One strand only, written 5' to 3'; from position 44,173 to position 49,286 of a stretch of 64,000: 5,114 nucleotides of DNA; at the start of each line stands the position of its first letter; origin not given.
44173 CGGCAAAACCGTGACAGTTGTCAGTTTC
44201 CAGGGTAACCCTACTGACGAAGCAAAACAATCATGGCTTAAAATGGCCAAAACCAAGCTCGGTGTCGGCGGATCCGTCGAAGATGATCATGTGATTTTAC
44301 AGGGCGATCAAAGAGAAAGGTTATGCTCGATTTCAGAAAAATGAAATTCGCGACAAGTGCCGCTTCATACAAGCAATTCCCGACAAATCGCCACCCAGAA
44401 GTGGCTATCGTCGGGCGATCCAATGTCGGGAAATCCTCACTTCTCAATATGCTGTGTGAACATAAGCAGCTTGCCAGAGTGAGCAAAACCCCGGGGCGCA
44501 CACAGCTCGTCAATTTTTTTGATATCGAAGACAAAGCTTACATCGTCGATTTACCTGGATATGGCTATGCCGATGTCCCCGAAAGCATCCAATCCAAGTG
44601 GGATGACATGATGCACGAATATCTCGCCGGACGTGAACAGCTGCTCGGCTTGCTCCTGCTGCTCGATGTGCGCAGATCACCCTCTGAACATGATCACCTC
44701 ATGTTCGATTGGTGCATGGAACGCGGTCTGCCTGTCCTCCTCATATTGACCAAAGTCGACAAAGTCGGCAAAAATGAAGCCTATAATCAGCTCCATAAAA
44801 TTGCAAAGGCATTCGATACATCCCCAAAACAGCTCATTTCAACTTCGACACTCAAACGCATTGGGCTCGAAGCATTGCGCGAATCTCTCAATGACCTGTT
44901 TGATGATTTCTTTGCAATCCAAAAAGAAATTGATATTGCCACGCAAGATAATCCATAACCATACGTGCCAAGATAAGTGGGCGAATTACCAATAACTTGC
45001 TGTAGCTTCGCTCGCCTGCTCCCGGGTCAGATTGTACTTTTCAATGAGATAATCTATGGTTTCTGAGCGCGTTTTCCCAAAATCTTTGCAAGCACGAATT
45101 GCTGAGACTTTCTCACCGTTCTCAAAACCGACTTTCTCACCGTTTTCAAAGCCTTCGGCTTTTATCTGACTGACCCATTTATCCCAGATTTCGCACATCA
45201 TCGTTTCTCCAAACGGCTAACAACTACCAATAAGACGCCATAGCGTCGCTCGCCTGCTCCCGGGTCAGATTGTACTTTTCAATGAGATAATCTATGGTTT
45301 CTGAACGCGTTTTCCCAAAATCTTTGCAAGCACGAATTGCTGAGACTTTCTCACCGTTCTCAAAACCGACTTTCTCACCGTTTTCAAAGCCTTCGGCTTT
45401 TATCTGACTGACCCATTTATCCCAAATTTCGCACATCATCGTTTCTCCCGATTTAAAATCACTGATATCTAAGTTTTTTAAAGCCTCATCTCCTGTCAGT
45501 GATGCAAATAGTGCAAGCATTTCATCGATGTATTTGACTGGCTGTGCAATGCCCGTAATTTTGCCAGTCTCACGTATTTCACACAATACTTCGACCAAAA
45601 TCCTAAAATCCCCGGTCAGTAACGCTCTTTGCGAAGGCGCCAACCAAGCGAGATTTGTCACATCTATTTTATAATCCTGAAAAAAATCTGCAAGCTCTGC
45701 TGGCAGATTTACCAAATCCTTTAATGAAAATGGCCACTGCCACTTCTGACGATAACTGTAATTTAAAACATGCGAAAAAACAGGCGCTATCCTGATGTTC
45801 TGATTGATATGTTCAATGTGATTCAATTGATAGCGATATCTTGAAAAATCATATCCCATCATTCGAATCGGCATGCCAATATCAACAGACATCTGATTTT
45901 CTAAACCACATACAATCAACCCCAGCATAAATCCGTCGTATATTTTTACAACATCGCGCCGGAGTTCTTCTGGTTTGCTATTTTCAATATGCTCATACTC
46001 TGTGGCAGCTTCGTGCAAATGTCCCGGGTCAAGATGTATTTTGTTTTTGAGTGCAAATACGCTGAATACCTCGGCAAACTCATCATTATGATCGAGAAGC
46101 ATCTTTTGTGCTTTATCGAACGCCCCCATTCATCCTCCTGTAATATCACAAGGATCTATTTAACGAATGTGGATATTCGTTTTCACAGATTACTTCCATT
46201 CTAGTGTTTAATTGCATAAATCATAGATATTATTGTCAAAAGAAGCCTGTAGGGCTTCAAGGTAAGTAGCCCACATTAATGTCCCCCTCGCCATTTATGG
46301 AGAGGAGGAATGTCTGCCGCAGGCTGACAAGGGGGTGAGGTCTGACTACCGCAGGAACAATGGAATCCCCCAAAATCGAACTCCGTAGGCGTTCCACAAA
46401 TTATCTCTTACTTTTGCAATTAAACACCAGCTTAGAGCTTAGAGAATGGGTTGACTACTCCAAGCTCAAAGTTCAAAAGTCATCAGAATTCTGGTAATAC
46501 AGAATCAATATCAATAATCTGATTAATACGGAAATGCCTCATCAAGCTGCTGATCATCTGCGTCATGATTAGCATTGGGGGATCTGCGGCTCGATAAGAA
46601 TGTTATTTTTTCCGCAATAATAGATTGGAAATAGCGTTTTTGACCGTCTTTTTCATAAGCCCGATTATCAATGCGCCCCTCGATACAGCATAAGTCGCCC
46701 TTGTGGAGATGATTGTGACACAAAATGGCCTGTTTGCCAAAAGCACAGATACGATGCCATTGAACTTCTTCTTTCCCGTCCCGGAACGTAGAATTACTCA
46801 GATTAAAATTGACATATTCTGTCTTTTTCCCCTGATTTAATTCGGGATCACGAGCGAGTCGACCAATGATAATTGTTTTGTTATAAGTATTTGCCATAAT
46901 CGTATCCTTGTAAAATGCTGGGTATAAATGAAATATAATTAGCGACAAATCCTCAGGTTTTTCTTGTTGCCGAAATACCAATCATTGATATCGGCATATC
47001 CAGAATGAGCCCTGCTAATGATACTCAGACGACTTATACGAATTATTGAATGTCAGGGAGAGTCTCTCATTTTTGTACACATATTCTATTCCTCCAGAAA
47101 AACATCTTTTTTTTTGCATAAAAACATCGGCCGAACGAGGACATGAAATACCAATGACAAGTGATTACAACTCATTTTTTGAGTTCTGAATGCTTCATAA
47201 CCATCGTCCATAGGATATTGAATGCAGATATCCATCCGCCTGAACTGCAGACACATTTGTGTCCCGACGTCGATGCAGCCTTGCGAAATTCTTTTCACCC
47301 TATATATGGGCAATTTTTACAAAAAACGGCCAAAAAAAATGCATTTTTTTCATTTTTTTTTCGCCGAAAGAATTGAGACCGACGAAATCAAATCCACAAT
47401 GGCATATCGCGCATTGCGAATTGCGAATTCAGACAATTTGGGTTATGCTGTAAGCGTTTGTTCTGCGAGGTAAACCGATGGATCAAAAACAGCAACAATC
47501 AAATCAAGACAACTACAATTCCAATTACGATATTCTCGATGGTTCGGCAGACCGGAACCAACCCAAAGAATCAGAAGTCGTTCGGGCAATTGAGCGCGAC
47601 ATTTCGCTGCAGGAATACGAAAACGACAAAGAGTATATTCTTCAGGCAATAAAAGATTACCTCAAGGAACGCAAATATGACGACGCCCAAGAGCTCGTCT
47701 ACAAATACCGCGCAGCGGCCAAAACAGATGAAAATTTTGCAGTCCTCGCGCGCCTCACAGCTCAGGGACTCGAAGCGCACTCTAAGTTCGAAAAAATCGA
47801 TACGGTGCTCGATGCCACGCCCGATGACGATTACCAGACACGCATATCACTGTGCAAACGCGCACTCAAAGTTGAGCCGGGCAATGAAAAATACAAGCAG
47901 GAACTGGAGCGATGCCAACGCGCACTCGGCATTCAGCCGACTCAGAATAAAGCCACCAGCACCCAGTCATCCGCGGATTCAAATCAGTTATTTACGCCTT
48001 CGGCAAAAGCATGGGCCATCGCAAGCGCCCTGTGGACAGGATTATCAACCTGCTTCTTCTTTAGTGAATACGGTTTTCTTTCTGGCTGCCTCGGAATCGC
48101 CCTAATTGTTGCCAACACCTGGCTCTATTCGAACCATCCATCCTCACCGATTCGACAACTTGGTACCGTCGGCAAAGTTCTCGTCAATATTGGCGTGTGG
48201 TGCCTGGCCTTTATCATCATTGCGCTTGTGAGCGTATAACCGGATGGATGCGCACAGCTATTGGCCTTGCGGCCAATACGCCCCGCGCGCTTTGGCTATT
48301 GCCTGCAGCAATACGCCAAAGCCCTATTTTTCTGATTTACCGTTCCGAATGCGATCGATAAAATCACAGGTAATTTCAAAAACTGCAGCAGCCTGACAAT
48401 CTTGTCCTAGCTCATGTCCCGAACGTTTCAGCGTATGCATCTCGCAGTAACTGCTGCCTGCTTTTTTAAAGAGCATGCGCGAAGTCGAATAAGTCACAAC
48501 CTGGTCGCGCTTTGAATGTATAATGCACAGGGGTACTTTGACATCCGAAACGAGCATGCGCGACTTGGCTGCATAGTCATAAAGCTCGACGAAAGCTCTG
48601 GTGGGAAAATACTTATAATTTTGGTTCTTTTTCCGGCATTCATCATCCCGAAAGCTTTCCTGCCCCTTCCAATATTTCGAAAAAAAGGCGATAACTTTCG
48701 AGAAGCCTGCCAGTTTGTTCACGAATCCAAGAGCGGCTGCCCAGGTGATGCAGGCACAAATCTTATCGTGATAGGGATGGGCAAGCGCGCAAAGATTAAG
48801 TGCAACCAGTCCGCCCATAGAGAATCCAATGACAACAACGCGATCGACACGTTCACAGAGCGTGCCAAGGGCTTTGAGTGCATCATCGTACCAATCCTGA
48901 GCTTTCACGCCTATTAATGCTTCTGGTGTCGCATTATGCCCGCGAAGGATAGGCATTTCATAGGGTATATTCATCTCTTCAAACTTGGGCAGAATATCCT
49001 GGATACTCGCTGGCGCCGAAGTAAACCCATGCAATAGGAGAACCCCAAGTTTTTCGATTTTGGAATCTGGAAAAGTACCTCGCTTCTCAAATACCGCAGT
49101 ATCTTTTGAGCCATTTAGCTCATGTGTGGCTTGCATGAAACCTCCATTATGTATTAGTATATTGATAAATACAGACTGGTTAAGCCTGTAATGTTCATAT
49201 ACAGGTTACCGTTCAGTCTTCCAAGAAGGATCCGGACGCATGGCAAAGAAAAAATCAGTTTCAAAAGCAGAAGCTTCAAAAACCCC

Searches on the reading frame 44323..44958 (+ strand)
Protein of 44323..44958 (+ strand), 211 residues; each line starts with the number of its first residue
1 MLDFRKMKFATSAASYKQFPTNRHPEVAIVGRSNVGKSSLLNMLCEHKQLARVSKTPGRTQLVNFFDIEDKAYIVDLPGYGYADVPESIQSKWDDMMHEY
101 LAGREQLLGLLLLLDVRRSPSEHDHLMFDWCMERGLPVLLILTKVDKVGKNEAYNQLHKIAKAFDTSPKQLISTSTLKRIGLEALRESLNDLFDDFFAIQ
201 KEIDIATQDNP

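Call 11: search_protein_families(library=pfam, proteins=[window:44323-44958:+])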
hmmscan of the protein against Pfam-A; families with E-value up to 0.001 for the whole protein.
window:44323-44958:+ (211 aa): 5 families
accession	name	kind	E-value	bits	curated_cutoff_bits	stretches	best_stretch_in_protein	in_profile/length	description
PF01926.29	MMR_HSR1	-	3.3e-20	72.7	21.9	1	26-144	1-113/113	50S ribosome-binding GTPase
PF03193.22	RsgA_GTPase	-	3.7e-11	43.6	30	1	27-81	109-169/174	RsgA GTPase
PF02421.24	FeoB_N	-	7.4e-10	39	27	1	26-187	2-154/156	Ferrous iron transport protein B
PF00009.33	GTP_EFTU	-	1.1e-05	25.5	26.5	0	99-192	85-185/188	Elongation factor Tu GTP binding domain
PF00350.29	Dynamin_N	-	1.3e-05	25.8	27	0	27-52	1-26/168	Dynamin family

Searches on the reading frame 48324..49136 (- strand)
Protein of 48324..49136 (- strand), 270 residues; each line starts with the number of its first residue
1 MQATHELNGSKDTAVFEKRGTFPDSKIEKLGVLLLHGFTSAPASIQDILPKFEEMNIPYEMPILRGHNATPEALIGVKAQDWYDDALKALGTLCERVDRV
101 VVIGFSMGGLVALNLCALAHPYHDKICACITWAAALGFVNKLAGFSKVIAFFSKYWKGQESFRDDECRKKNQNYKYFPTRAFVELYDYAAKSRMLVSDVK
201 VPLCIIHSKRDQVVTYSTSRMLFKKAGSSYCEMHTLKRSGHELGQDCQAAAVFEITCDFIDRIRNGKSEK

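Call 74: search_protein_families(library=pfam, proteins=[window:48324-49136:-])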
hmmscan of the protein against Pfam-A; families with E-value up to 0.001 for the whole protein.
window:48324-49136:- (270 aa): 7 families
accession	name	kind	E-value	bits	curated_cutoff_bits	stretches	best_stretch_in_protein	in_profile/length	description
PF12146.15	Hydrolase_4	-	9.9e-19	68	27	1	32-246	7-237/239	Serine aminopeptidase, S33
PF12697.13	Abhydrolase_6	-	5e-09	37.6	26.3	1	32-252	1-214/217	Alpha/beta hydrolase family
PF02230.22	Abhydrolase_2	-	2.4e-07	31.2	23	0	98-132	105-139/217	Phospholipase/Carboxylesterase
PF00326.27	Peptidase_S9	-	3.6e-07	30.3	22.6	1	97-263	63-209/213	Prolyl oligopeptidase family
PF00561.26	Abhydrolase_1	-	5e-05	23.5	25.8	1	32-134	3-101/245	alpha/beta hydrolase fold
PF07819.20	PGAP1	-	0.00012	22.4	24.3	1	95-134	88-127/233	PGAP1-like alpha/beta domain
PF20434.5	BD-FAE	-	0.00067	19.7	26.8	0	98-225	89-214/215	BD-FAE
